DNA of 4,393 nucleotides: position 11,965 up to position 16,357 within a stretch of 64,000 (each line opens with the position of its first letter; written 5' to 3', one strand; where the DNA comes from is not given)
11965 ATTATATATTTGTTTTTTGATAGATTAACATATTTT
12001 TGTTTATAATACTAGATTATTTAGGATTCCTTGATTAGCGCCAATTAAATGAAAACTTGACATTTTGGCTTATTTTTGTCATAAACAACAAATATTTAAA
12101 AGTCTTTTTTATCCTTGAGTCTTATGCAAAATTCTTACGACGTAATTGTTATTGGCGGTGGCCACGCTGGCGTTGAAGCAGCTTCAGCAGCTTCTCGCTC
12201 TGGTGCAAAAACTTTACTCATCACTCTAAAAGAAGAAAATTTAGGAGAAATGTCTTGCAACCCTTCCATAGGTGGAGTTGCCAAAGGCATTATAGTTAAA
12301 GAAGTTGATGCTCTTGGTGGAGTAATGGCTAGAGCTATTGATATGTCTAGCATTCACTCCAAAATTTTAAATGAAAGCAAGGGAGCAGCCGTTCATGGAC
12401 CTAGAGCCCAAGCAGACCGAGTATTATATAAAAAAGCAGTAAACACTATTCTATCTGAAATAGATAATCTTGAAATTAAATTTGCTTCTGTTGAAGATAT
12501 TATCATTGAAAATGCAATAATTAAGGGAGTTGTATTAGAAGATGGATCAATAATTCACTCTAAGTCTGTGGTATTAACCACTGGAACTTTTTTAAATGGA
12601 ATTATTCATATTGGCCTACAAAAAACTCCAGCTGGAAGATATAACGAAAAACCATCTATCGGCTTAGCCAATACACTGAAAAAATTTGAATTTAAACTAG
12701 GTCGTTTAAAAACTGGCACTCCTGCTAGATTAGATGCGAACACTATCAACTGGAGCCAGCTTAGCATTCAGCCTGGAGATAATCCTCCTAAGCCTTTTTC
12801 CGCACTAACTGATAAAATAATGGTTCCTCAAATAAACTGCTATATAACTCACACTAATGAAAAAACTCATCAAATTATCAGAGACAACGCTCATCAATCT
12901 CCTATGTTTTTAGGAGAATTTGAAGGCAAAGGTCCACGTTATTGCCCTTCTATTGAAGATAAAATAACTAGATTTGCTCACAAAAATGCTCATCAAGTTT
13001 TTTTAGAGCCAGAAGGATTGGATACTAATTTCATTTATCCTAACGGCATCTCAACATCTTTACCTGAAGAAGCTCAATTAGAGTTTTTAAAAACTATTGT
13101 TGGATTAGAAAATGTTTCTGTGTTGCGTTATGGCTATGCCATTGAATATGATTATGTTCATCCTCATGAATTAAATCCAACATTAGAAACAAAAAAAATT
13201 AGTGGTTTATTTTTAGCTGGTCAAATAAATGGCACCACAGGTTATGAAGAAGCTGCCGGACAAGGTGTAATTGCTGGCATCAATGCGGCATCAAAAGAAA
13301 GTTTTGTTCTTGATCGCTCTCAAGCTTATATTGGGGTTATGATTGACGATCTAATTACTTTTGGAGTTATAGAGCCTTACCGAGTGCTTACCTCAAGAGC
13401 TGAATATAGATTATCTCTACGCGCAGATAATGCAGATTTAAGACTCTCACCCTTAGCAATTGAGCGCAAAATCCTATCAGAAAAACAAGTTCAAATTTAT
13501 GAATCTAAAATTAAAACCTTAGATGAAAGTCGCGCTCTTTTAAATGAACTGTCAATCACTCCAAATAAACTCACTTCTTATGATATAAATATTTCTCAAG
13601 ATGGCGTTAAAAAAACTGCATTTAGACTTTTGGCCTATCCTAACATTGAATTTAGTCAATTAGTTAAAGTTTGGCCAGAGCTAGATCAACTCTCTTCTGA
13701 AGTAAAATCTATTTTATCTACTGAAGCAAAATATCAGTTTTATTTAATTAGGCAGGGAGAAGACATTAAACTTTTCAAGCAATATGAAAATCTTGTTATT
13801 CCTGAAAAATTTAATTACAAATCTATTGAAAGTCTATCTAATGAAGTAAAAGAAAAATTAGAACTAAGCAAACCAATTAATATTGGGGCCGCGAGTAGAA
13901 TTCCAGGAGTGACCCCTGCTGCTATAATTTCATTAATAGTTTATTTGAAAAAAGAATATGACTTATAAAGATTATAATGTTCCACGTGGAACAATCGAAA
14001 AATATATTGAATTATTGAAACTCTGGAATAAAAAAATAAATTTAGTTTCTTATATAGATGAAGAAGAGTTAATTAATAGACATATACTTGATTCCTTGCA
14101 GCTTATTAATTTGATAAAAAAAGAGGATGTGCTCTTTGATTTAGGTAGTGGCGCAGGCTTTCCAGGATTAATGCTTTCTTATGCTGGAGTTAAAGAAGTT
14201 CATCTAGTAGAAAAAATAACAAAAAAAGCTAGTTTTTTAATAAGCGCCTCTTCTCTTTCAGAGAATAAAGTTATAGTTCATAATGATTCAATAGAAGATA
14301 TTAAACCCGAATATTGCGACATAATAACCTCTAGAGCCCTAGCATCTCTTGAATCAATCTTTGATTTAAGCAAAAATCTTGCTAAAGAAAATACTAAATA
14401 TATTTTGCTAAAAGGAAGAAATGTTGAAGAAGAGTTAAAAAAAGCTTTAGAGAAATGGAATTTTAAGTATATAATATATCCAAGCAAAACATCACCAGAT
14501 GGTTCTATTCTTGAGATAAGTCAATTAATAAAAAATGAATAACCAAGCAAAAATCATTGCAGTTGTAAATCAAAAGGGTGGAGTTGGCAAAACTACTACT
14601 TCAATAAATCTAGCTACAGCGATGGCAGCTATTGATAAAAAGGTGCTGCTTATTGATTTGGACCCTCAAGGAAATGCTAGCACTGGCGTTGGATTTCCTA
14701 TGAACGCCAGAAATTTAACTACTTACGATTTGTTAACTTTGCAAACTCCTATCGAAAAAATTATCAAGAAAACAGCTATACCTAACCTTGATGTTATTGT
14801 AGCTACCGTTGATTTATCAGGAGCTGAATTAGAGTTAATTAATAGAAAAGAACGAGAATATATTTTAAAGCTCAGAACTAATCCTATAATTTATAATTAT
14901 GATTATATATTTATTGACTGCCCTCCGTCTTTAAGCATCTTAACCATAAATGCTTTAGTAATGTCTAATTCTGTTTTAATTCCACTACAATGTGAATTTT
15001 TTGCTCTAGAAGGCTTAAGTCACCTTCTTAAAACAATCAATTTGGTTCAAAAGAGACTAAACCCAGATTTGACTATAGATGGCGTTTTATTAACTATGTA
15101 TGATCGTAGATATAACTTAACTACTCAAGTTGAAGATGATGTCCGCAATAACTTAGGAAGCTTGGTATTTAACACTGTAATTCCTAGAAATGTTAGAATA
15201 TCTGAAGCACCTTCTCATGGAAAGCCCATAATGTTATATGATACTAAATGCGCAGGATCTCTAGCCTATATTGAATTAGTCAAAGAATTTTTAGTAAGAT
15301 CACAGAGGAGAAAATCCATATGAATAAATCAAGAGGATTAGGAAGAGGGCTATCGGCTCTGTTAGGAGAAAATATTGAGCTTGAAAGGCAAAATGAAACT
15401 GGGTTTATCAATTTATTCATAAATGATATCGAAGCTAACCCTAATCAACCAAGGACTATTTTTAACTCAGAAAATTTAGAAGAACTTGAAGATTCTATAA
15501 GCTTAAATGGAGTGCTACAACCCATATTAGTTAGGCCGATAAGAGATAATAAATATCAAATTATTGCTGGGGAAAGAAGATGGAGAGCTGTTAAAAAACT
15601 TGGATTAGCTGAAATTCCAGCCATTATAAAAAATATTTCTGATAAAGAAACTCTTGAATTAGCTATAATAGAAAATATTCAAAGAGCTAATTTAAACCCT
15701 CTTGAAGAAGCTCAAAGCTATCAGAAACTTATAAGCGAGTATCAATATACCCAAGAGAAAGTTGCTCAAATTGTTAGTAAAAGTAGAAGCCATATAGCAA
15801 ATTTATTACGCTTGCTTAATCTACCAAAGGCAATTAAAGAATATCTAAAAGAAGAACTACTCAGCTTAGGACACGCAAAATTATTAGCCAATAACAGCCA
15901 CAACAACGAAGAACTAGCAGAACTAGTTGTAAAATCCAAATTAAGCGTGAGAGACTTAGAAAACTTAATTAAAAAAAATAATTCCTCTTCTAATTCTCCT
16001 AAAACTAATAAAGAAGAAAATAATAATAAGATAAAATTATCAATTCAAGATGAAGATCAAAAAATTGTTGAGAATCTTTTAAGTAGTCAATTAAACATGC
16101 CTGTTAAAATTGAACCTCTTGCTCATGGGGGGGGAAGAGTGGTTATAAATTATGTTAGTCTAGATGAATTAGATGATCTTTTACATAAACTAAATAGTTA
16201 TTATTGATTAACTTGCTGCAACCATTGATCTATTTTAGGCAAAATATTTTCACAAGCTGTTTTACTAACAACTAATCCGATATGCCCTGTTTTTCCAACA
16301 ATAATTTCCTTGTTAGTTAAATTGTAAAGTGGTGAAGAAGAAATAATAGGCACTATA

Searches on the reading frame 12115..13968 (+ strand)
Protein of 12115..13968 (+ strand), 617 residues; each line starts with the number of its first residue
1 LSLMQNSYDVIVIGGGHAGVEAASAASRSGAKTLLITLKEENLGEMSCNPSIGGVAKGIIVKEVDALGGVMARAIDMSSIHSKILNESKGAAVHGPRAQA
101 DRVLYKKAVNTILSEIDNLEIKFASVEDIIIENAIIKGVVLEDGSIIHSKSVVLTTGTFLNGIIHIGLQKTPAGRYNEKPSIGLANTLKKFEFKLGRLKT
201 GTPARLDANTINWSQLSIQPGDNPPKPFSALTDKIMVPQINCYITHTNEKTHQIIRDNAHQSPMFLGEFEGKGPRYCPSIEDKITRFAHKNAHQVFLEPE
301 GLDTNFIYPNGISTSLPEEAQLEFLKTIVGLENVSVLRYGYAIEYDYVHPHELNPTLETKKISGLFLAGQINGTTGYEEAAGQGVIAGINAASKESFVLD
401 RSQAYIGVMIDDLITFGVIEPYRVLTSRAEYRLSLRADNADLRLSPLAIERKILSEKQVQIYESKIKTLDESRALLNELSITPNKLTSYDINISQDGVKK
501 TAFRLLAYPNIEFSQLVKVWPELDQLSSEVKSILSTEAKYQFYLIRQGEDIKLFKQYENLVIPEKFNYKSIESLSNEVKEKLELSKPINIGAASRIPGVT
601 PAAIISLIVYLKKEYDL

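Call 32: search_protein_families(library=pfam, proteins=[window:12115-13968:+], max_evalue=0.00001)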
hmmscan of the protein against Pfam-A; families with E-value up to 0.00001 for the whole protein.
window:12115-13968:+ (617 aa): 5 families
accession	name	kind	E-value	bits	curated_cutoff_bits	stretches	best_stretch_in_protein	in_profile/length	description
PF01134.28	GIDA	-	7.6e-166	552.4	22.1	1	9-394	1-386/391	Glucose inhibited division protein A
PF13932.14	SAM_GIDA_C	-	1e-22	80.1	27.1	1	554-607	3-56/57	tRNA modifying enzyme MnmG/GidA C-terminal helical bundle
PF21680.2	GIDA_C_1st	-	2.2e-13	51.2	24.7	1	457-547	2-95/96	tRNA modifying enzyme MnmG/GidA C-terminal helical domain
PF12831.13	FAD_oxidored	-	1.9e-07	31.2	27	1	9-44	1-35/416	FAD dependent oxidoreductase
PF07992.20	Pyr_redox_2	-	2.5e-06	27.6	26.1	0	8-157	1-108/291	Pyridine nucleotide-disulphide oxidoreductase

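Call 63: find_related_loci(query=window:12115-13968:+, collection=genome_contigs, flank=500)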
Query window:12115-13968:+ (617 aa) in genome_contigs; peptide patterns used: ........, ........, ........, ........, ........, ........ (x = any residue, [..] = any of these).
80 stretches matched a pattern; 7 encode a relative of the query (tblastn E <= 1e-3); 7 distinct loci.
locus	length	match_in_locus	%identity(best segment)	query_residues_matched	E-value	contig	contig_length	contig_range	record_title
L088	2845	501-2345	78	3-617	0e+0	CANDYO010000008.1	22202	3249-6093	MAG: Rickettsiales bacterium isolate NGIII-112018-120 genome assembly, contig: NGIII-112018-C3177, whole genome shotgun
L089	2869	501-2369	60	4-612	0e+0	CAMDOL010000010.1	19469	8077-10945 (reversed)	MAG: Rickettsia typhi isolate TrE-25oct19-174 genome assembly, contig: TrE-25oct19-C2980, whole genome shotgun sequence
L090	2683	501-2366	59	2-615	0e+0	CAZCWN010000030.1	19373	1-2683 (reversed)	MAG TPA_asm: uncultured Rhizobium sp. isolate SRP319275_co1_30 genome assembly, contig: NODE_2945_length_19373_cov_4.986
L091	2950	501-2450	58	3-612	0e+0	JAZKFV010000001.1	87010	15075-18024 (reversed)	MAG: Pseudomonadota bacterium isolate DC_RB_04_SPN110320-bin017 DCRB04SPN_B017_0_000000000001, whole genome shotgun sequ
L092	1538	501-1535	66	3-348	5e-158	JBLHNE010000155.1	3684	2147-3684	MAG: Rickettsiales bacterium isolate 3300055726_86 Ga0535650_0054812, whole genome shotgun sequence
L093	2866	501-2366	61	4-616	0e+0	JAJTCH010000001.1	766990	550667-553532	MAG: Rickettsiaceae bacterium isolate C_No_T20_B_bin.69 scaffold_8, whole genome shotgun sequence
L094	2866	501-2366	59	4-612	0e+0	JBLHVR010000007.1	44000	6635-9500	MAG: Lentimonas sp. isolate 3300046534_83 Ga0491194_0000992, whole genome shotgun sequence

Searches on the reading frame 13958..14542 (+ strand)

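Call 32: search_protein_families(library=pfam, proteins=[window:13958-14542:+], max_evalue=0.00001)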
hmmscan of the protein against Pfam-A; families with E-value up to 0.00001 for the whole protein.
window:13958-14542:+ (194 aa): 1 family
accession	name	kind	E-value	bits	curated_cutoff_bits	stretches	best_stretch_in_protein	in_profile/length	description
PF02527.21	GidB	-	9.3e-41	139.6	27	1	13-172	5-168/184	rRNA small subunit methyltransferase G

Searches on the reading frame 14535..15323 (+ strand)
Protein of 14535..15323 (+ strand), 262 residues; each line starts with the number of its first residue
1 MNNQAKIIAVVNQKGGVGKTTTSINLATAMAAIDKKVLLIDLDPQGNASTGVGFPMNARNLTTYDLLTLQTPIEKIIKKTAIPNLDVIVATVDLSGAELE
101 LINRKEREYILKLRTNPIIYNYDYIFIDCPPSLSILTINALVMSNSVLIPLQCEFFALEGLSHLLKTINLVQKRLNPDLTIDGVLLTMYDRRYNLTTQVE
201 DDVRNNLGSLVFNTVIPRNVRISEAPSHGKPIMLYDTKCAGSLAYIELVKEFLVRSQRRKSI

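Call 77: search_protein_families(library=pfam, proteins=[window:14535-15323:+], max_evalue=0.0001)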
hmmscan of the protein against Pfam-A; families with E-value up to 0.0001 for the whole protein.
window:14535-15323:+ (262 aa): 7 families
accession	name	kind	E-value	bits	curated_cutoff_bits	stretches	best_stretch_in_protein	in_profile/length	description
PF13614.12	AAA_31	-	2e-66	223.7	27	1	5-181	1-177/177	AAA domain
PF01656.29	CbiA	-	6.3e-28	97.7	25.4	1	8-232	1-125/125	CobQ/CobB/MinD/ParA nucleotide binding domain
PF10609.15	ParA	-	3.3e-11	43.5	27.1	1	5-134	3-124/246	NUBPL iron-transfer P-loop NTPase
PF09140.17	MipZ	-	1.5e-10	41.3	20.7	1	7-161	2-139/262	ATPase MipZ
PF00142.24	Fer4_NifH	-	7.8e-09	35.8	25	1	11-251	5-243/271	4Fe-4S iron sulfur cluster binding proteins, NifH/frxC family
PF06564.18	CBP_BcsQ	-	8.4e-08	32.5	21.3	1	6-239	2-220/234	Cellulose biosynthesis protein BcsQ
PF02374.21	ArsA_ATPase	-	9.4e-08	32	24.3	1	10-47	5-42/305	Anion-transporting ATPase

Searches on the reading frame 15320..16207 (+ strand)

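Call 77: search_protein_families(library=pfam, proteins=[window:15320-16207:+], max_evalue=0.0001)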
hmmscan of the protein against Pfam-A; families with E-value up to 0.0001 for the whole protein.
window:15320-16207:+ (295 aa): 3 families
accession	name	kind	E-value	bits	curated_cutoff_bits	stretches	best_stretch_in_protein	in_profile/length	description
PF02195.25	ParB_N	-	6e-37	126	26.3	1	31-121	5-95/95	ParB N-terminal domain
PF17762.8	HTH_ParB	-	8.1e-32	109.9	22.6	1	124-221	2-101/102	ParB HTH domain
PF23552.2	ParB_C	-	1.3e-11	44.1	23.8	1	244-291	2-49/50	ParB dimerisation domain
